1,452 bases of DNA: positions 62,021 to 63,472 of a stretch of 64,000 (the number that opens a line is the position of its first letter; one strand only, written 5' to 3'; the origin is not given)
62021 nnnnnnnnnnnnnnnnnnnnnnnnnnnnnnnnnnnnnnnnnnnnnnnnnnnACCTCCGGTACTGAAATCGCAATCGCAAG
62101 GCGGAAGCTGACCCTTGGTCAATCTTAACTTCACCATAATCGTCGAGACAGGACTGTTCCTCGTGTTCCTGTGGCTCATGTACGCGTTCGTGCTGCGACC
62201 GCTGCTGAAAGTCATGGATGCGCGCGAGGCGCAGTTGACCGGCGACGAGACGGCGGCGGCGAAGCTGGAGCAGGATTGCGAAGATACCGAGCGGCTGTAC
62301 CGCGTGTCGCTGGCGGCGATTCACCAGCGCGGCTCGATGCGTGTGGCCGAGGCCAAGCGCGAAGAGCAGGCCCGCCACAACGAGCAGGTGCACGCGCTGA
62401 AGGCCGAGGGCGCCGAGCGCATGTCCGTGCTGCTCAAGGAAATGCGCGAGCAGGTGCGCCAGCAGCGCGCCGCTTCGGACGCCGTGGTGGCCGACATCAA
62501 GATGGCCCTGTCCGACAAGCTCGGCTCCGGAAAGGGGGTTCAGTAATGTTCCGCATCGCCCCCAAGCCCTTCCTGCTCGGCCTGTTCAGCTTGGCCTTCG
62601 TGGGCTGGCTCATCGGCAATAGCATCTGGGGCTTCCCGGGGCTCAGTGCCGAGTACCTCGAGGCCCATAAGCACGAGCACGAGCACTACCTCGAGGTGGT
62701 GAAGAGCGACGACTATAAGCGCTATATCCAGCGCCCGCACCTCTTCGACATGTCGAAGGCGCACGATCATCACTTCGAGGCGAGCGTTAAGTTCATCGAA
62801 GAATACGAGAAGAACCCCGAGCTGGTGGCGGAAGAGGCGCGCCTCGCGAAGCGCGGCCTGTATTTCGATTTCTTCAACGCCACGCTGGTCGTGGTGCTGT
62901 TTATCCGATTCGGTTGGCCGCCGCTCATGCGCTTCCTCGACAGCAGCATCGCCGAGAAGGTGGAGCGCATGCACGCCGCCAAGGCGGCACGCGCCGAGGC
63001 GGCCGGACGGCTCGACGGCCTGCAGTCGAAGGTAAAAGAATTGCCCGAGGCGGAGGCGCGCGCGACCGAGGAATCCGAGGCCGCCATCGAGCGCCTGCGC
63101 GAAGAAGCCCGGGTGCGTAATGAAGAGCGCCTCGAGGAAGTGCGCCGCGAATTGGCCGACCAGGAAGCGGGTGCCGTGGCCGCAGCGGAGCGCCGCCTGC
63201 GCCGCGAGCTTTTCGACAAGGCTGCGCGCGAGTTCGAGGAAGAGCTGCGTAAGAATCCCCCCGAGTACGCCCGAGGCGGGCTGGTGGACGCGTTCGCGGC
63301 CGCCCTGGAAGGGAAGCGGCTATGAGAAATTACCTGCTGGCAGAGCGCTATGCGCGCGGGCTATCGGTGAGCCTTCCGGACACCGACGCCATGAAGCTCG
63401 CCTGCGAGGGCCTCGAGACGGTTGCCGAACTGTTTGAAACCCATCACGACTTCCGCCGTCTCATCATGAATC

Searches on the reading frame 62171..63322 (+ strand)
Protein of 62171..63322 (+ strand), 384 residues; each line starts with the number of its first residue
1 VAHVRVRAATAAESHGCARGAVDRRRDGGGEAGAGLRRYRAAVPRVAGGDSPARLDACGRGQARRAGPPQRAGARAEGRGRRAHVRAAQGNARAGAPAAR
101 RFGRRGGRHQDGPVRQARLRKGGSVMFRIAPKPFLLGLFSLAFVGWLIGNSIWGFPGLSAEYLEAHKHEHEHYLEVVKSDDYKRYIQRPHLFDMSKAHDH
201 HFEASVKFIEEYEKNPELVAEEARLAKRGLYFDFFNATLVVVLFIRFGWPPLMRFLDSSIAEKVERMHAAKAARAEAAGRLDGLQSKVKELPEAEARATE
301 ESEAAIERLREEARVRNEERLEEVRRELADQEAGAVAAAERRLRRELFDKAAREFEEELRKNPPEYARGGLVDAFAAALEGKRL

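Call 46: search_protein_families(library=pfam, proteins=[window:62171-63322:+], max_evalue=0.001)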
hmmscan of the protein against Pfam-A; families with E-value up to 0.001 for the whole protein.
window:62171-63322:+ (384 aa): 1 family
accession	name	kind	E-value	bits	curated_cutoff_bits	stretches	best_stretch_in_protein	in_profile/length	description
PF00430.23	ATP-synt_B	-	0.00049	20.6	28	1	235-353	7-125/132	ATP synthase B/B' CF(0)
